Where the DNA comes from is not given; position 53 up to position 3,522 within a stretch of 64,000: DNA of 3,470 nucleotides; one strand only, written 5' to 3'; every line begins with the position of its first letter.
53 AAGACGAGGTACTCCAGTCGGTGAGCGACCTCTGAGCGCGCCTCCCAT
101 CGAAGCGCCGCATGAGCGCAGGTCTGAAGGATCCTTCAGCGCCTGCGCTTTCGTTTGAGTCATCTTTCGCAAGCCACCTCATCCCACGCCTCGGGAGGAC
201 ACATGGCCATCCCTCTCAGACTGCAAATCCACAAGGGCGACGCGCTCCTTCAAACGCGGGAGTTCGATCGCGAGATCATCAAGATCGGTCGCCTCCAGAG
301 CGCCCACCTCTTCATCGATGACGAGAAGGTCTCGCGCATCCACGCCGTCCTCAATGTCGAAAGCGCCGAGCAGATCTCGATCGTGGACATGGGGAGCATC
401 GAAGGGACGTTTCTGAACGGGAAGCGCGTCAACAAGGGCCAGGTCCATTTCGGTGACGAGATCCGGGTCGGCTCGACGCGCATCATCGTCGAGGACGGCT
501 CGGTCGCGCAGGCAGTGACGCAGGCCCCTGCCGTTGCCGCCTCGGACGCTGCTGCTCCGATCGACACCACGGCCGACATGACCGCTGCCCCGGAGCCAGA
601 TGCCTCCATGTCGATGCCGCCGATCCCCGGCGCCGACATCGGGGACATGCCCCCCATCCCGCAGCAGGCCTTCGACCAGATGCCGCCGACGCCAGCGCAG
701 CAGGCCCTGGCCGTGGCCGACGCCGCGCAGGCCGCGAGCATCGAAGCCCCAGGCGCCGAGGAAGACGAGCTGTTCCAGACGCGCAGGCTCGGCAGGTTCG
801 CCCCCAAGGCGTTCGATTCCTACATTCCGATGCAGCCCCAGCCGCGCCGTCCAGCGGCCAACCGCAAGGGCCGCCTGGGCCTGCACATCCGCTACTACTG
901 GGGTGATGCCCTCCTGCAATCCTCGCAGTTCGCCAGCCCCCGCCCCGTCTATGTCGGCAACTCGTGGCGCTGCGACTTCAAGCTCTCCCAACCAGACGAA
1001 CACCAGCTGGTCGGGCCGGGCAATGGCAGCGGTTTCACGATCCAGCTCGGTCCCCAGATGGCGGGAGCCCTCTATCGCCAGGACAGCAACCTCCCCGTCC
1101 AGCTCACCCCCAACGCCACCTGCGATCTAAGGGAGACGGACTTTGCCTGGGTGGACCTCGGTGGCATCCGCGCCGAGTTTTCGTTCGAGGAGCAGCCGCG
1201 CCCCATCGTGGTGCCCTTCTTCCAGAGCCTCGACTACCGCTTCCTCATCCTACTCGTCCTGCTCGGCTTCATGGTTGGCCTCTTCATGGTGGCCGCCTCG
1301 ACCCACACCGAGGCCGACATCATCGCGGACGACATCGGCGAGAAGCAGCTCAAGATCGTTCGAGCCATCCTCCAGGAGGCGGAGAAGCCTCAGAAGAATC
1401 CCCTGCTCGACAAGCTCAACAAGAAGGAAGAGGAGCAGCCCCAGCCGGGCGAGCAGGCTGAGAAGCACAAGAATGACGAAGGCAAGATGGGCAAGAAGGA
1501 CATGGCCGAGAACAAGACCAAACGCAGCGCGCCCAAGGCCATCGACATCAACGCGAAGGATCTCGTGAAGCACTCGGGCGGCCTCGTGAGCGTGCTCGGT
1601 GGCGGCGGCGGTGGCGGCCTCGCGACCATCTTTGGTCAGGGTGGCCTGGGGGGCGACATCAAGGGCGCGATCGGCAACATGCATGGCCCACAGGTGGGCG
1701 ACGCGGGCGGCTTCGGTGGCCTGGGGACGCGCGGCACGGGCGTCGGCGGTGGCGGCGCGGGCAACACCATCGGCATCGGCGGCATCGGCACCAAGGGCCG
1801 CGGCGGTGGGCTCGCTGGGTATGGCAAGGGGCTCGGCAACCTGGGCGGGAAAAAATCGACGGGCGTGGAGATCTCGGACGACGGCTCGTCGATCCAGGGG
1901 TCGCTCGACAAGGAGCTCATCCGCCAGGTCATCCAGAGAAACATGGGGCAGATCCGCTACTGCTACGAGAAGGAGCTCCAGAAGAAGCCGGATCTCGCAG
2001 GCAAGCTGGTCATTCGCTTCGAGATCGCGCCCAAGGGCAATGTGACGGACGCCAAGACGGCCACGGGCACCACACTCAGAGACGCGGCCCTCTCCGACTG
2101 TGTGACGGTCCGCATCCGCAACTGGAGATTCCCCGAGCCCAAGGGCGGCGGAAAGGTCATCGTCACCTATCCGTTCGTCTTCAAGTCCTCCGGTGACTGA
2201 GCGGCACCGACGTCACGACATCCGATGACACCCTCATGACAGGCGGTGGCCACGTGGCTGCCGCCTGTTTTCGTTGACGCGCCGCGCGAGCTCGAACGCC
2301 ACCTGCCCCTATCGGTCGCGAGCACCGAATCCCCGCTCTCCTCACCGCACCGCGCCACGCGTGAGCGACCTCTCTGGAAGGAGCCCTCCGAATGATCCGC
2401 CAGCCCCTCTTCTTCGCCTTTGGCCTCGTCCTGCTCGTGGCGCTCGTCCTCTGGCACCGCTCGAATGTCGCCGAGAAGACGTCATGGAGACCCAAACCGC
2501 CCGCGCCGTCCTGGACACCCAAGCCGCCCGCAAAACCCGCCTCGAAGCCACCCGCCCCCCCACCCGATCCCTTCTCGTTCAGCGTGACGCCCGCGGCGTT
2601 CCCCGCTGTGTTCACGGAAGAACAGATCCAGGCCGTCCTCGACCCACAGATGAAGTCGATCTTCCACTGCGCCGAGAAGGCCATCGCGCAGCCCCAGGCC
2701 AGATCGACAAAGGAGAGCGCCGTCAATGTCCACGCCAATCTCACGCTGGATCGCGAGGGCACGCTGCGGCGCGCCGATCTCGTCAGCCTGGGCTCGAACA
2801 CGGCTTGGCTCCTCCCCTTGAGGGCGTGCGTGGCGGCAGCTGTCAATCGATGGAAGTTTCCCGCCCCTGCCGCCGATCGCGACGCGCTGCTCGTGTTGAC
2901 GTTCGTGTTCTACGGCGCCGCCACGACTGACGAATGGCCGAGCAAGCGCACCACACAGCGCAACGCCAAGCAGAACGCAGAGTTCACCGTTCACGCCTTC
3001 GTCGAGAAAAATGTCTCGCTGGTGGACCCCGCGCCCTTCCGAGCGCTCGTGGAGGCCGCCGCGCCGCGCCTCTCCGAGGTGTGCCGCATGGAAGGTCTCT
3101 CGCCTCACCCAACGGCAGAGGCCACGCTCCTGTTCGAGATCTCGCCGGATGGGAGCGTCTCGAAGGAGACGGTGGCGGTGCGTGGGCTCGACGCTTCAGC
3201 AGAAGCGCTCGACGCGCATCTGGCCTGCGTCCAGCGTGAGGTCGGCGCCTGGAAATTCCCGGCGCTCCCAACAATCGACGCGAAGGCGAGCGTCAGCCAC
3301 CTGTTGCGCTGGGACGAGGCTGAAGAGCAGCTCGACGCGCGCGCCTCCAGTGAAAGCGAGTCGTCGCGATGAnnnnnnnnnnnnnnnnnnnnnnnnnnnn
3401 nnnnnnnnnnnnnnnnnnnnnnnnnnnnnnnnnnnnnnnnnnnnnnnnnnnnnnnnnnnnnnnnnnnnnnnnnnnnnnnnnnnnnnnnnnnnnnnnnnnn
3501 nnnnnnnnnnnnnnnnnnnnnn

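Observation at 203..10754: Envelope locus built on an amplified two-cysteine TonB-C/TolA-C-like module (1+2+6 intact copies, 1 decayed) next to a CpoB-like lipoprotein and a class A PBP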

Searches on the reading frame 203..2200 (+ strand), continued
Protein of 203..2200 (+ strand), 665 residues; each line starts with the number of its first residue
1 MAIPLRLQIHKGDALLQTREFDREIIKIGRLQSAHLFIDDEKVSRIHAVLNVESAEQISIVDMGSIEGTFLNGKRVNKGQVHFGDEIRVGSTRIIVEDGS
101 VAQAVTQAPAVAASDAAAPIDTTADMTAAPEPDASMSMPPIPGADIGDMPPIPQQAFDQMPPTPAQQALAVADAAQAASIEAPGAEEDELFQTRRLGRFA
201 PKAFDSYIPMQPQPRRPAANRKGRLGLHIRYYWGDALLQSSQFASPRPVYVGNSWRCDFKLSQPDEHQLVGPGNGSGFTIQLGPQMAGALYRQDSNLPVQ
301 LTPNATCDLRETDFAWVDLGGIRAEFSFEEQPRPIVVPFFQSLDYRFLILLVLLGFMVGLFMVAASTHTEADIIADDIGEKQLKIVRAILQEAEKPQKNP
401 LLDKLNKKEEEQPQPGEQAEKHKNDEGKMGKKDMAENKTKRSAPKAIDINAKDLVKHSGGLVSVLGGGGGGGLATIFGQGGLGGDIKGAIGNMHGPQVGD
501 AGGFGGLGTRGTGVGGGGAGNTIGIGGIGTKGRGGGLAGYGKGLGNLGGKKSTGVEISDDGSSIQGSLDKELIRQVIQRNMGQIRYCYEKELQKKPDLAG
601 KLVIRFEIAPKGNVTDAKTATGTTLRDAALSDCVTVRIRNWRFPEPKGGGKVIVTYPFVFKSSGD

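Call 72: list_cluster_members(proteins=[window:203-2200:+, window:2392-3372:+, window:3369-6032:+, P0151])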
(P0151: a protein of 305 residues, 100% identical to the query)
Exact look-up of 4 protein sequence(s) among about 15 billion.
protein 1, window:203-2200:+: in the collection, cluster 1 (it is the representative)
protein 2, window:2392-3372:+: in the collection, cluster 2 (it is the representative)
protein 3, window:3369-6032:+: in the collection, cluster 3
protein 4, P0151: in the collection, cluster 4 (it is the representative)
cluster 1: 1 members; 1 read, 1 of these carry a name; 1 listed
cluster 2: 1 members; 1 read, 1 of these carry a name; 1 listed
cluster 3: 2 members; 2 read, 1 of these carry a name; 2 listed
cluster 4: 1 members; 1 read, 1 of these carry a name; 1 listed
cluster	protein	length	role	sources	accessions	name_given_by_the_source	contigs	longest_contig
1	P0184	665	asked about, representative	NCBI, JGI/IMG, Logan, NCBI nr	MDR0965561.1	MAG: adventurous gliding motility protein GltG [Myxococcales bacterium] | pSer/pThr/pTyr-binding forkhead associated (FHA) protein | adventurous gliding motility protein GltG [Myxococcales bacterium]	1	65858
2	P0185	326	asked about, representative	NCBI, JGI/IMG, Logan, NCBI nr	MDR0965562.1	MAG: hypothetical protein LBM75_03495 [Myxococcales bacterium] | hypothetical protein | hypothetical protein [Myxococcales bacterium]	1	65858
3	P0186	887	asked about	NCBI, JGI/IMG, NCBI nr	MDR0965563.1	MAG: AgmX/PglI C-terminal domain-containing protein [Myxococcales bacterium] | hypothetical protein | AgmX/PglI C-terminal domain-containing protein [Myxococcales bacterium]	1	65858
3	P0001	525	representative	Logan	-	-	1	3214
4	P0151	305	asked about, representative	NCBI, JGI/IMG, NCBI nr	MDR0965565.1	MAG: hypothetical protein LBM75_03510 [Myxococcales bacterium] | TolA-binding protein | hypothetical protein [Myxococcales bacterium]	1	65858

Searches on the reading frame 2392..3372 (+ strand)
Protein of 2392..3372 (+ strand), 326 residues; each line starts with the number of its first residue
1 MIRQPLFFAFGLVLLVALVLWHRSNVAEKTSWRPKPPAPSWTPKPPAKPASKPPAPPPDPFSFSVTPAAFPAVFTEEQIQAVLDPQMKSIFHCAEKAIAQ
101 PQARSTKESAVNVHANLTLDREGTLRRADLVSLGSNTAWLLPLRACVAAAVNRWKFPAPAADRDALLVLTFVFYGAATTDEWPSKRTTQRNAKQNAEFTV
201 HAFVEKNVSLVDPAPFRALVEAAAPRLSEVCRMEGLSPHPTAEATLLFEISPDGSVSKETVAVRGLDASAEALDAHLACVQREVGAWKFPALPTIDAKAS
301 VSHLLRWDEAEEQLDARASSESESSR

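Call 3: search_protein_families(library=pfam, proteins=[window:2392-3372:+], max_evalue=0.1)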
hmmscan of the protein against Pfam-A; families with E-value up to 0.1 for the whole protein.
window:2392-3372:+ (326 aa): 1 family
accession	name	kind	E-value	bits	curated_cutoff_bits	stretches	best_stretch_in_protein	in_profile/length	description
PF15621.11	PROL5-SMR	-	0.005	17.6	25.3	1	5-82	3-88/115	Proline-rich submaxillary gland androgen-regulated family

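Call 4: search_protein_families(library=ncbifam, proteins=[window:2392-3372:+], max_evalue=0.1)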
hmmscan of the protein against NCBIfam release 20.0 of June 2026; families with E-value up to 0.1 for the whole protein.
window:2392-3372:+ (326 aa): 2 families
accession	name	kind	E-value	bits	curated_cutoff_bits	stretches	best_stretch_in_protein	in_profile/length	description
NF033768.1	myxo_SS_tail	domain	5.2e-14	52.1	40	2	75-173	2-91/92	AgmX/PglI C-terminal domain-containing protein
NF033760.1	gliding_GltG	equivalog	0.00031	19.4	650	0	113-174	588-646/650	adventurous gliding motility protein GltG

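Call 74: predict_structure(alignment_id=A4)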
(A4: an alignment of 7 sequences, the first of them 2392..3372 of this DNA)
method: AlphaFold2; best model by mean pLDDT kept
length: 326 residues; sequences in the alignment: 7
mean_pLDDT: 75.8   pTM: 0.62
mean pLDDT of the five models: 75.8, 70.6, 67.7, 65.1, 63.0
residues with pLDDT >= 90: 122; 70-90: 91; 50-70: 58; < 50: 55
segments of 3 or more residues with pLDDT < 50: 1-12, 14-39, 41-44, 183-192
pLDDT, mean of each block of 10 residues (from residue 1): 42 45 34 42 50 69 80 92 91 85 68 92 93 72 91 93 92 69 46 60 90 93 88 65 84 95 87 91 96 88 79 67 69
secondary structure, 60 per line:
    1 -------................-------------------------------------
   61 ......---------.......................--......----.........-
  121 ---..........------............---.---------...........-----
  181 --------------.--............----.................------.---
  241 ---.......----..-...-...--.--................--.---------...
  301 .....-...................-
elements in order: H8-23 E61-66 H76-98 H101-106 E111-119 E124-133 H140-151 E165-175 E198-209 H214-230 E244-250 E262-264 H270-285 E298-305 H307-325

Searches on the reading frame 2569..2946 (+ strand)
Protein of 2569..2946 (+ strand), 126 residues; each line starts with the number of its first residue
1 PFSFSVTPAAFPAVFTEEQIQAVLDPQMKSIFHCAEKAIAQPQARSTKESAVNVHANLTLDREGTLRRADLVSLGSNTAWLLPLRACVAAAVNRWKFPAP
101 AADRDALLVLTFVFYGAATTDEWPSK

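Call 9: search_protein_families(library=ncbifam, proteins=[window:2569-2946:+], max_evalue=10)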
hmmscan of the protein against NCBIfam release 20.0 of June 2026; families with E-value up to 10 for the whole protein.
seq(126 aa): 2 families
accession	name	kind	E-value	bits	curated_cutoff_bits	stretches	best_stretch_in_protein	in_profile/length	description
NF033768.1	myxo_SS_tail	domain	7.5e-09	35.6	40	1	16-114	2-91/92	AgmX/PglI C-terminal domain-containing protein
NF033760.1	gliding_GltG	equivalog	0.0098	14.5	650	1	18-115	557-646/650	adventurous gliding motility protein GltG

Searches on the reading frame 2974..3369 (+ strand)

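Call 9: search_protein_families(library=ncbifam, proteins=[window:2974-3369:+], max_evalue=10)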
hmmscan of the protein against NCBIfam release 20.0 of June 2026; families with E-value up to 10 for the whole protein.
seq(132 aa): 1 family
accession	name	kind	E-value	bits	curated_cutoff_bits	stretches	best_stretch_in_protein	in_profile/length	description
NF033768.1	myxo_SS_tail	domain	0.00018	21.6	40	1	42-103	25-83/92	AgmX/PglI C-terminal domain-containing protein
